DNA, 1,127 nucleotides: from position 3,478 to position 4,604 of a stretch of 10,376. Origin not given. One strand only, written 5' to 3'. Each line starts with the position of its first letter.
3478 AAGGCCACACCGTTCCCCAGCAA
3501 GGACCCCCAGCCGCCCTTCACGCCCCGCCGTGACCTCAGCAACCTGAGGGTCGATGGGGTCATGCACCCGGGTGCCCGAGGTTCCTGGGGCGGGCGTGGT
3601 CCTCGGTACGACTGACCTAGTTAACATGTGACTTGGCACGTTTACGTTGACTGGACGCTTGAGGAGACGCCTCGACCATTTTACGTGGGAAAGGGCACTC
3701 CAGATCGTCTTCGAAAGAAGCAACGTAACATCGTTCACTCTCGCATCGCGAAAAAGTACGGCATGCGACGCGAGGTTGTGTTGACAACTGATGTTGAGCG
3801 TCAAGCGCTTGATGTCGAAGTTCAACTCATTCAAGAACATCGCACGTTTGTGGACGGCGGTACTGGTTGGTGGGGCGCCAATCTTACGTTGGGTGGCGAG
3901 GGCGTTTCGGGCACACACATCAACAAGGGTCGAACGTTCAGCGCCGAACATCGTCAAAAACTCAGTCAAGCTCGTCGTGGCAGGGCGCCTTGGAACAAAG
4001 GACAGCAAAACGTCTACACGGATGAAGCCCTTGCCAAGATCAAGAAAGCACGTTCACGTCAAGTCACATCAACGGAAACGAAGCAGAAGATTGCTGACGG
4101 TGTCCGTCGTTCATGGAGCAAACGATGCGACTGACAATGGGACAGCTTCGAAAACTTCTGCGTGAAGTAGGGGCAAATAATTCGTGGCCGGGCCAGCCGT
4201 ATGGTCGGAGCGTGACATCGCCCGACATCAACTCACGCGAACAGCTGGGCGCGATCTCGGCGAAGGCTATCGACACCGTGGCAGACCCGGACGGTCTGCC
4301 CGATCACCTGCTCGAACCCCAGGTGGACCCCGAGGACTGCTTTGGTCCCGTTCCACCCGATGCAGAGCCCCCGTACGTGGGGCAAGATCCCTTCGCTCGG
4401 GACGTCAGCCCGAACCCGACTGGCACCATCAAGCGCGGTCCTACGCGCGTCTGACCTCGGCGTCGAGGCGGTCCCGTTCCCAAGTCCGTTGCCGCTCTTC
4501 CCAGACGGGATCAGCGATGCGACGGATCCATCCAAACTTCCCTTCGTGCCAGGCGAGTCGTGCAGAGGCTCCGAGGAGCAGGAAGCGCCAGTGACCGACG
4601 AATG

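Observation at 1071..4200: Two unrelated free-standing homing endonuclease genes (EndoVII/HNH-type and GIY-YIG+NUMOD3) in separate low-GC islands within one co-directional gene block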

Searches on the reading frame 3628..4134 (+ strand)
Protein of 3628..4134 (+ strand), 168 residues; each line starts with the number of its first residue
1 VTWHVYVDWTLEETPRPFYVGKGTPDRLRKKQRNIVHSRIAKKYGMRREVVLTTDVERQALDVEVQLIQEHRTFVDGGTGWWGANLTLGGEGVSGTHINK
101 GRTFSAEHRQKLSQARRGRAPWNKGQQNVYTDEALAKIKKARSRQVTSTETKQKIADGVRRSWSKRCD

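Call 3: search_protein_families(library=pfam, proteins=[window:3628-4134:+], max_evalue=0.1)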
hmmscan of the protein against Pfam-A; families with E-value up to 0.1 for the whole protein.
window:3628-4134:+ (168 aa): 1 family
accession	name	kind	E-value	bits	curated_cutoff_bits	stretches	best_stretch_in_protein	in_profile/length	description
PF07460.16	NUMOD3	-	2.3e-07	31.1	20.4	1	101-127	1-27/37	NUMOD3 motif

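Call 4: search_protein_families(library=phrogs, proteins=[window:3628-4134:+], max_evalue=0.01)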
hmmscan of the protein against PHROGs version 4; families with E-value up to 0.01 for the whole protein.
window:3628-4134:+ (168 aa): 4 families
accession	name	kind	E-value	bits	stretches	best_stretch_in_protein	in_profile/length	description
phrog_314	-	DNA, RNA and nucleotide metabolism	2.2e-10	41.1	1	17-164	191-340/574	homing endonuclease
phrog_2436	-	unknown function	0.0026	18.8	1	139-168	11-40/50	-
phrog_30235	-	unknown function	0.0033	18.3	0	16-67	26-79/184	-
phrog_19446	-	DNA, RNA and nucleotide metabolism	0.0056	17.2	1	28-161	33-129/254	homing endonuclease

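Call 10: find_homologous_proteins(query=window:3628-4134:+)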
Query window:3628-4134:+ (168 aa): 69 proteins with E <= 0.001 among 419 candidates.
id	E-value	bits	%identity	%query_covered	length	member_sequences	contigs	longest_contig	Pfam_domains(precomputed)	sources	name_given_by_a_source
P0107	4.0e-74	266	100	73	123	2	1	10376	PF07460.17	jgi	-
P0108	3.4e-41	159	47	96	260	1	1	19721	PF07460.17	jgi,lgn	-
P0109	9.7e-41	158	43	95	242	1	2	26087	PF07460.17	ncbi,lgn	-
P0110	2.1e-38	150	51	93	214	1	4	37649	PF07460.17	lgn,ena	-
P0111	4.9e-37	146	42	93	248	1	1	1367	PF07460.17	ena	-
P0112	8.6e-36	142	56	71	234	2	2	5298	PF07460.17,PF13384.13,PF13936.13,PF13518.13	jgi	-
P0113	4.0e-35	139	52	70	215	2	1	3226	PF07460.17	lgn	-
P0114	1.8e-32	131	42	95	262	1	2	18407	PF07460.17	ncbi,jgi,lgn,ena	-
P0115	2.3e-32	130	58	69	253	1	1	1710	PF08281.19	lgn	-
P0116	5.3e-32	129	39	93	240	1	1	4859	PF07460.17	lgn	-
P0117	7.3e-32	129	37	98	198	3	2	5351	PF07460.17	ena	-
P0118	1.9e-31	127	45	92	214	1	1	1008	PF07460.17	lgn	-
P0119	2.1e-31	127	40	93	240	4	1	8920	PF07460.17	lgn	-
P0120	3.1e-31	127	36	87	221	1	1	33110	PF22083.3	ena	-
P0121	1.1e-30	125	61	55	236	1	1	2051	-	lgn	-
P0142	2.3e-22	98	51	39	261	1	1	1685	PF07460.17,PF01541.31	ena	-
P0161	6.4e-8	51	30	95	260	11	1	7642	PF07460.17,PF01541.31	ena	-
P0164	4.8e-6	45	41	35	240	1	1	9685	PF07460.17,PF01541.31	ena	-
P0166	2.7e-5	42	61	17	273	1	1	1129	PF07460.17,PF01541.31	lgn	-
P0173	5.5e-4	38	37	36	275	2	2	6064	PF07460.17,PF01541.31,PF22083.3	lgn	-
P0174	7.1e-4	38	59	13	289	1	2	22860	PF07460.17,PF01541.31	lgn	-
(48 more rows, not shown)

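Call 28: search_solved_structures(query=A4, max_evalue=1, show_alignments=2)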
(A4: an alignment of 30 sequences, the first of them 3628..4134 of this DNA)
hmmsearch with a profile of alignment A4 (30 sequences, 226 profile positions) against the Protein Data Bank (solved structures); distinct sequences matched with E-value up to 1: 3.
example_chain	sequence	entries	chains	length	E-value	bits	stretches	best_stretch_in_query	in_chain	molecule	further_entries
9u75_A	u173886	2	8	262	0.034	17.5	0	18-35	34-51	GIY-YIG domain-containing protein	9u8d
1i3j_A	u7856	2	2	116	0.11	15.9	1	108-148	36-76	INTRON-ASSOCIATED ENDONUCLEASE 1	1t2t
9u7u_A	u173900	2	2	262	0.12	15.7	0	18-35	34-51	GIY-YIG domain-containing protein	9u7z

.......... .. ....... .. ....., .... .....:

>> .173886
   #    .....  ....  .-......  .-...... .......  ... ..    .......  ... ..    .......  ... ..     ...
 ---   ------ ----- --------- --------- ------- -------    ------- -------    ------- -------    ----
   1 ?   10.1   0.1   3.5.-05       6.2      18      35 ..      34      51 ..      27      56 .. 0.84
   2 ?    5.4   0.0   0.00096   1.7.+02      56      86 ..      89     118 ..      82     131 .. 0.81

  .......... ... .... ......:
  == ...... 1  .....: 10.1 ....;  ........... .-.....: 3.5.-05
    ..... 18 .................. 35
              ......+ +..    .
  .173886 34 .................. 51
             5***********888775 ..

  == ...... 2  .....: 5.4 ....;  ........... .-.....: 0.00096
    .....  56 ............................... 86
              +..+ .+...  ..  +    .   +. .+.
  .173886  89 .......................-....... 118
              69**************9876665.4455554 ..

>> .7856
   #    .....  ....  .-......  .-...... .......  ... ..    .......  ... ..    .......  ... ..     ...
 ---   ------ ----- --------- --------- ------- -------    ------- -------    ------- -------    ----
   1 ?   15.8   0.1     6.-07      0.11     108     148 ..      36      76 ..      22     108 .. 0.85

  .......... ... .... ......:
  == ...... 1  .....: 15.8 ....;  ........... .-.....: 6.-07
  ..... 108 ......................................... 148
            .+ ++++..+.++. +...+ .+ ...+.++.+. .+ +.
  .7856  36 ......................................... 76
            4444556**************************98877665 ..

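Call 32: predict_structure(alignment_id=A4)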
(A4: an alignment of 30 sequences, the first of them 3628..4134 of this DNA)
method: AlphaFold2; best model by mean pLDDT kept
length: 168 residues; sequences in the alignment: 30
mean_pLDDT: 84.1   pTM: 0.58
mean pLDDT of the five models: 84.1, 84.0, 82.9, 82.1, 80.5
residues with pLDDT >= 90: 84; 70-90: 54; 50-70: 21; < 50: 9
segments of 3 or more residues with pLDDT < 50: 95-100
pLDDT, mean of each block of 10 residues (from residue 1): 97 98 96 96 98 97 96 91 90 50 72 70 53 85 74 88 77
secondary structure, 60 per line:
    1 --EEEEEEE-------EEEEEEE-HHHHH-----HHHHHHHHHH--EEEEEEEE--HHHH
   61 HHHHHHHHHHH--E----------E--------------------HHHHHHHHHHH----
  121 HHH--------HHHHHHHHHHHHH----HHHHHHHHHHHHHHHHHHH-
elements in order: E3-9 E17-23 H25-29 H35-44 E47-54 H57-71 H106-116 H132-144 H149-167

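Call 35: fold_search(model_id=the predicted structure, library=pdb)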
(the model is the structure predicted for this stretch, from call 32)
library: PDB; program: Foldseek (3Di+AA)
matches with E <= 10: 77; with E <= 0.001: 0
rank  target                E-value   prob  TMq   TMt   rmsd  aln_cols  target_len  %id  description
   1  1yd5                  1.9e-02  0.99  0.30  0.50   3.3        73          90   26  Crystal structure of the GIY-YIG N-terminal endonuclease domain of UvrC from Thermotoga maritima: Point mutant N88A boun (released 2005-03-01)
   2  1yd2                  2.1e-02  0.98  0.30  0.50   3.3        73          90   26  Crystal structure of the GIY-YIG N-terminal endonuclease domain of UvrC from Thermotoga maritima: Point mutant Y19F boun (released 2005-03-01)
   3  1yd3                  2.8e-02  0.97  0.30  0.49   3.4        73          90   26  Crystal structure of the GIY-YIG N-terminal endonuclease domain of UvrC from Thermotoga maritima: Point mutant Y43F boun (released 2005-03-01)
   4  1yd4                  3.4e-02  0.97  0.30  0.50   3.2        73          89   25  Crystal structure of the GIY-YIG N-terminal endonuclease domain of UvrC from Thermotoga maritima: Point mutant Y29F boun (released 2005-03-01)
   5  1ycz                  4.4e-02  0.97  0.30  0.50   3.3        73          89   26  Crystal structure of the GIY-YIG N-terminal endonuclease domain of UvrC from Thermotoga maritima (released 2005-03-01)
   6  3gd1_C                5.6e-01  0.09  0.12  0.07  11.4        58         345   12  Structure of an Arrestin/Clathrin complex reveals a novel clathrin binding domain that modulates receptor trafficking (released 2009-08-25)
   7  7dfb_A                7.2e-01  0.08  0.13  0.07  11.8        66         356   14  Crystal of Arrestin2-V2Rpp-6-7-Fab30 complex (released 2021-07-28)
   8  8as4_B                1.2e+00  0.04  0.11  0.06  11.8        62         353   13  Crystal structure of human beta-arrestin-1 (released 2023-06-07)
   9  9ky2_F                1.4e+00  0.03  0.11  0.06  12.1        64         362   16  Structure of beta-arrestin2 in complex with mouse C5aR1pp (released 2025-11-26)
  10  8jaf_A                1.5e+00  0.06  0.12  0.07  11.2        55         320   14  Structure of Muscarinic receptor (M2R) in complex with beta-arrestin1 (Local Refine, non-cross linked) (released 2023-12-27)
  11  5sww_A                1.8e+00  0.05  0.15  0.14  12.3        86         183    9  Crystal Structure of Human APOBEC3A complexed with ssDNA (released 2016-12-28)
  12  9e82_A                2.0e+00  0.05  0.13  0.08  12.0        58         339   16  ACKR3 phosphorylated by GRK5 in complex with arrestin2 and Fab7 (released 2025-04-02)
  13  7f1w_C                2.1e+00  0.04  0.12  0.07  12.3        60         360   10  X-ray crystal structure of visual arrestin complexed with inositol hexaphosphate (released 2021-10-27)
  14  7jxa_B                2.1e+00  0.03  0.12  0.06  13.0        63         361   10  CRYSTAL STRUCTURE OF NATIVE BOVINE ARRESTIN 1 IN COMPLEX WITH INOSITOL 1,4,5-TRIPHOSPHATE (released 2021-10-13)
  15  7f1x_A                2.6e+00  0.04  0.13  0.07  12.0        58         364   12  X-ray crystal structure of visual arrestin complexed with inositol 1,4,5-triphosphate (released 2021-10-27)
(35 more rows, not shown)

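Call 41: find_encoding_contigs(protein=P0108, flank=4000, max_places=2)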
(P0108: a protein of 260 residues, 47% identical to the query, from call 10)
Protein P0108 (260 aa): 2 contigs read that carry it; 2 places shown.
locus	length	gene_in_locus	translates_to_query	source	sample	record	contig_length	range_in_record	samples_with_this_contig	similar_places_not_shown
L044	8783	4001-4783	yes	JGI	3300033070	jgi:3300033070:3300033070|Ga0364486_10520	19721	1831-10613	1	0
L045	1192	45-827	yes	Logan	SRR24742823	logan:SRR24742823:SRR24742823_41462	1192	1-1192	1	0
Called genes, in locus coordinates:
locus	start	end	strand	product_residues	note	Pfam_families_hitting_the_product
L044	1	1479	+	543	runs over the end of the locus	PF04851:ResIII, PF13307:Helicase_C_2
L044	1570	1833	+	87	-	PF07432:Hc1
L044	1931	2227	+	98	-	-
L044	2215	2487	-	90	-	PF04545:Sigma70_r4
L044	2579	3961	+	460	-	PF13638:PIN_4, PF13604:AAA_30 (faint), PF02562:PhoH, PF13245:AAA_19 (faint)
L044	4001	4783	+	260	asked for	PF07460:NUMOD3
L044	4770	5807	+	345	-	-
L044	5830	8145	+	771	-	-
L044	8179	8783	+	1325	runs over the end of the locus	-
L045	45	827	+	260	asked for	PF07460:NUMOD3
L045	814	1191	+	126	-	?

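Call 57: search_protein_families(library=padloc, proteins=[window:3628-4134:+], max_evalue=0.1)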
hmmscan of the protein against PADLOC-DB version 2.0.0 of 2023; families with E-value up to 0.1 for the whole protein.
window:3628-4134:+ (168 aa): 0 families

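Call 58: search_protein_families(library=ncbifam, proteins=[window:3628-4134:+], max_evalue=0.01)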
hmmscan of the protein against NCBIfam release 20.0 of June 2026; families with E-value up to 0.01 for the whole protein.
window:3628-4134:+ (168 aa): 0 families

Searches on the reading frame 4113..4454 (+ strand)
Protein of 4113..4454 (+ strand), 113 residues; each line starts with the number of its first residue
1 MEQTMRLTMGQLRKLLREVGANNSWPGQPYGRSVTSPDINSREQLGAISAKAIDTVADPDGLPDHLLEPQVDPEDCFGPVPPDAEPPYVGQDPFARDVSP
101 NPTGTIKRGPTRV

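Call 3: search_protein_families(library=pfam, proteins=[window:4113-4454:+], max_evalue=0.1)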
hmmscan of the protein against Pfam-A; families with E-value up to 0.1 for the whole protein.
window:4113-4454:+ (113 aa): 0 families

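Call 4: search_protein_families(library=phrogs, proteins=[window:4113-4454:+], max_evalue=0.01)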
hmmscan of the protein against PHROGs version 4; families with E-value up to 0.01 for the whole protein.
window:4113-4454:+ (113 aa): 0 families

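Call 19: find_related_loci(query=window:4113-4454:+, collection=viral_contigs, flank=10000)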
Query window:4113-4454:+ (113 aa) in viral_contigs; peptide patterns used: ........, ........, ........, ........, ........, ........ (x = any residue, [..] = any of these).
16 stretches matched a pattern; 6 encode a relative of the query (tblastn E <= 1e-3); 6 distinct loci.
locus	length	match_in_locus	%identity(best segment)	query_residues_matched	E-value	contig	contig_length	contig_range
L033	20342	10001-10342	71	5-113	6e-54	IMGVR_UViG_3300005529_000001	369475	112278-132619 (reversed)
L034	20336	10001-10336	74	4-113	1e-53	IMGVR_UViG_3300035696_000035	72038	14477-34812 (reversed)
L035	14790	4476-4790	64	4-108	1e-41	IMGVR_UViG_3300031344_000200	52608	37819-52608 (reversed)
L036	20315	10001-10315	64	4-108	1e-41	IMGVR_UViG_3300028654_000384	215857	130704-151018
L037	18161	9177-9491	64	4-108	1e-41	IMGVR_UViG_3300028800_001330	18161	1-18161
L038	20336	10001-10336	59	5-109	5e-40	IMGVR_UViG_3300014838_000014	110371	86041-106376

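Call 67: find_related_loci(query=A7, collection=metagenome_contigs, flank=6000)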
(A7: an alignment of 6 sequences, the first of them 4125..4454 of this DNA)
Query A7 (109 aa) in metagenome_contigs; peptide patterns used: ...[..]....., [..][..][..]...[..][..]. (x = any residue, [..] = any of these).
112 stretches matched a pattern; 28 encode a relative of the query (tblastn E <= 1e-3); 28 distinct loci.
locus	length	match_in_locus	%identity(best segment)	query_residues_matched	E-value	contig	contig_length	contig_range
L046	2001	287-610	81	3-109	2e-57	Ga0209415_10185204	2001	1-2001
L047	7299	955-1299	73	1-109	8e-54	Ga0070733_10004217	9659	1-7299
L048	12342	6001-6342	71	1-109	1e-53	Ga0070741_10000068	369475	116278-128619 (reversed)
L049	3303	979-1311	74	1-109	1e-52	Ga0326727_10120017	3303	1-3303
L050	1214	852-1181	70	1-105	2e-51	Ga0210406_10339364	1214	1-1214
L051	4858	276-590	75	1-105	1e-48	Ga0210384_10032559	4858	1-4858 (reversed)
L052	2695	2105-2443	67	1-105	8e-47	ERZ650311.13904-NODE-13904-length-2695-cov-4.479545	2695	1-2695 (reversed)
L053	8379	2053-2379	65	1-104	2e-44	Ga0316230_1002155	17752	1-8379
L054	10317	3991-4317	65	1-104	2e-44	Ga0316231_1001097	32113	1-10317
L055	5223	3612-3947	65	1-105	3e-43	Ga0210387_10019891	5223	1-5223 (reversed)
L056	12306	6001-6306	70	10-108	6e-43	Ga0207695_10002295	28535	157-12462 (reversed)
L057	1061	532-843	64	1-104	2e-43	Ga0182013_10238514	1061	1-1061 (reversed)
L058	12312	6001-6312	63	1-104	9e-41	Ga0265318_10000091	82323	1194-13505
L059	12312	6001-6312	63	1-104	9e-41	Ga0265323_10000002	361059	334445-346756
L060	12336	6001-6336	59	1-105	9e-40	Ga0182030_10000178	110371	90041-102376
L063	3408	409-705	66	1-98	9e-39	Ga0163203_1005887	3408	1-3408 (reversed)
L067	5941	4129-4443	58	1-104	5e-33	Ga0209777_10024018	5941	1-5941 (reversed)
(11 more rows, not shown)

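Call 79: search_protein_families(library=pfam, proteins=[L036:7076-7963:-, L067:4440-5528:+, L053:3556-4533:-, L046:1-321:+, L063:1400-1984:-], max_evalue=0.01)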
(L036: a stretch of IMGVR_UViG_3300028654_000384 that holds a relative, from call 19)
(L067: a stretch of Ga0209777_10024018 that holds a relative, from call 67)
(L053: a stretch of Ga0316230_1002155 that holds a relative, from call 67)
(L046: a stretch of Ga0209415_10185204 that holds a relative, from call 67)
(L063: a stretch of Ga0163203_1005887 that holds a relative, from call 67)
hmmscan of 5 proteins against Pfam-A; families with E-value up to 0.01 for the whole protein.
L036:7076-7963:- (296 aa): 1 family
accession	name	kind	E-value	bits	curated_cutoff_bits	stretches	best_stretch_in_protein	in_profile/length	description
PF01541.30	GIY-YIG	-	9e-07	29.5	22.6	1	11-95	2-74/78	GIY-YIG catalytic domain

L067:4440-5528:+ (363 aa): 2 families
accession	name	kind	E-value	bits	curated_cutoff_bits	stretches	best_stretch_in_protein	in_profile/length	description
PF07460.16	NUMOD3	-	1e-10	41.8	20.4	2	120-150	1-31/37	NUMOD3 motif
PF06467.20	zf-FCS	-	0.0018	18.5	22.4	1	296-331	5-37/39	MYM-type Zinc finger with FCS sequence motif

L053:3556-4533:- (326 aa): 0 families

L046:1-321:+ (107 aa): 1 family
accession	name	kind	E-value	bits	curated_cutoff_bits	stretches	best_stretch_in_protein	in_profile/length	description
PF07460.16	NUMOD3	-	5.8e-13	49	20.4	2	38-63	1-26/37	NUMOD3 motif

L063:1400-1984:- (195 aa): 1 family
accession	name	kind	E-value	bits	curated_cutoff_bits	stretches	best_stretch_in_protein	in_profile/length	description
PF02945.21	Endonuclease_7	-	3.5e-17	62.5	23.6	1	116-189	7-81/82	Recombination endonuclease VII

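Call 92: find_homologous_proteins(query=window:4125-4454:+, max_evalue=1e-10)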
Query window:4125-4454:+ (109 aa): 67 proteins with E <= 1e-10 among 69 candidates.
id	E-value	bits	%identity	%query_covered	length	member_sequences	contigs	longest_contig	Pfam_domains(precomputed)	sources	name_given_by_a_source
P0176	5.3e-67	241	99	100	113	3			-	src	-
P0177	8.7e-51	189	73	100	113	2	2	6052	-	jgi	jgi:hypothetical protein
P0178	1.0e-50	189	81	96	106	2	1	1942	-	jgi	-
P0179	1.9e-50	188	74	100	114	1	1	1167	-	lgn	-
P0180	4.4e-50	187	74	100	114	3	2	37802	-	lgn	-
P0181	1.0e-49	186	72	100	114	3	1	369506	-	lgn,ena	-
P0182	2.5e-49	184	84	90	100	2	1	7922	-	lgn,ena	-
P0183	1.0e-48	182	74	100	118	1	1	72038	-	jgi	jgi:hypothetical protein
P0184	4.0e-48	180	78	95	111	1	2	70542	-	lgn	-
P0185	3.8e-47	177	72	100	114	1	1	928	-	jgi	-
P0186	4.1e-47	177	80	90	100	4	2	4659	-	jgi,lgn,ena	-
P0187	9.5e-47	176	74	96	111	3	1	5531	-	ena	-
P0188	9.9e-47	176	70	100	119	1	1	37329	-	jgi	jgi:hypothetical protein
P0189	1.1e-46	176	75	96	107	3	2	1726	-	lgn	-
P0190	1.3e-46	175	70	100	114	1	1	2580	-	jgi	jgi:hypothetical protein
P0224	5.4e-37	145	86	72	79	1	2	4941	-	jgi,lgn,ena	jgi:hypothetical protein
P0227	3.1e-34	136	78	72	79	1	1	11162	-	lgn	-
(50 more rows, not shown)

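Call 93: find_encoding_contigs(protein=P0182, flank=4000, max_places=2)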
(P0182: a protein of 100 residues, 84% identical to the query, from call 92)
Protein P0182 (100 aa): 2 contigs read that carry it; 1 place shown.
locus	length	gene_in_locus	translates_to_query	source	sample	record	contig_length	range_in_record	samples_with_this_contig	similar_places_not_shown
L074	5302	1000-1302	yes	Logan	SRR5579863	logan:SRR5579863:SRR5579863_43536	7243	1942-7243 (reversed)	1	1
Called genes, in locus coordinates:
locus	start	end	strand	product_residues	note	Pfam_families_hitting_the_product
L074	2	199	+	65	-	?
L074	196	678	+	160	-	-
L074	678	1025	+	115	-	-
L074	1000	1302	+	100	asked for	-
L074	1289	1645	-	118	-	-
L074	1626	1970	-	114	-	-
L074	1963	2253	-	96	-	-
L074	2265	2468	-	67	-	-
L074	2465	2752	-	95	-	-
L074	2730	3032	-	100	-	-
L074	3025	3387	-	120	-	-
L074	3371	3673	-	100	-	-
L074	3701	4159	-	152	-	-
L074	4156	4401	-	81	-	-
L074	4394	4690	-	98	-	-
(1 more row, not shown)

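Call 94: find_encoding_contigs(protein=P0227, flank=4000, max_places=2)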
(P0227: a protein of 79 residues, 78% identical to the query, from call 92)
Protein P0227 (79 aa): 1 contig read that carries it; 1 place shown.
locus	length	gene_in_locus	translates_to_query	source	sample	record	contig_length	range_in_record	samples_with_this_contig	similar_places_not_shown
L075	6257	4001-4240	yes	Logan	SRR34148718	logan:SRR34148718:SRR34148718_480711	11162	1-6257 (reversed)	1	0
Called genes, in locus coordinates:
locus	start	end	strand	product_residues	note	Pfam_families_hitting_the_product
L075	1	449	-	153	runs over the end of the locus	-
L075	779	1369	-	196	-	-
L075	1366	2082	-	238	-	-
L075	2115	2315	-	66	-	-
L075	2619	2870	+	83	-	-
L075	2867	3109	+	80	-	-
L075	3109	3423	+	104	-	-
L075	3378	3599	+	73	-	-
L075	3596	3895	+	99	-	-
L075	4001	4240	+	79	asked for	-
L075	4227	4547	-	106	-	-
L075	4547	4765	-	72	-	-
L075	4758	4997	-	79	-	-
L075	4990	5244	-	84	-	-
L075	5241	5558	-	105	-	-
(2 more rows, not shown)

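Call 95: find_encoding_contigs(protein=P0224, flank=4000, max_places=2)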
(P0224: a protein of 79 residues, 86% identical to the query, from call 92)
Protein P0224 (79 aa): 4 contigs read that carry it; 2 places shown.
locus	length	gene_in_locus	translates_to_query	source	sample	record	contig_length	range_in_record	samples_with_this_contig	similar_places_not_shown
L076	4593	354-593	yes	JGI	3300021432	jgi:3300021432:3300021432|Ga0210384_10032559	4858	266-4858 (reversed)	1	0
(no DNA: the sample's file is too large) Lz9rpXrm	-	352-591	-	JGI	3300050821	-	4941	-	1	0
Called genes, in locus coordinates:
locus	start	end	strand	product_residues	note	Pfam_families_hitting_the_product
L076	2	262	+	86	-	?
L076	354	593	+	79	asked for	-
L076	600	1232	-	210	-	PF00413:Peptidase_M10 (weak)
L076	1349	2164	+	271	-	-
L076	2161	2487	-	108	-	-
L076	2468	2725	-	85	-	-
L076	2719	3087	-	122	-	-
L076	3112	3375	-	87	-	-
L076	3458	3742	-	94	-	-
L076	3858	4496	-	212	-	PF07068:Gp23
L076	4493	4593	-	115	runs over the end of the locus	-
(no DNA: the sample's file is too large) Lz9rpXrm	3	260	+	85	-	?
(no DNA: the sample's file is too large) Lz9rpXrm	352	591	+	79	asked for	-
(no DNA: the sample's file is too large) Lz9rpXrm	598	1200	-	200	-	PF00413:Peptidase_M10 (weak)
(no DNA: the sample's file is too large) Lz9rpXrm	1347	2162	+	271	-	-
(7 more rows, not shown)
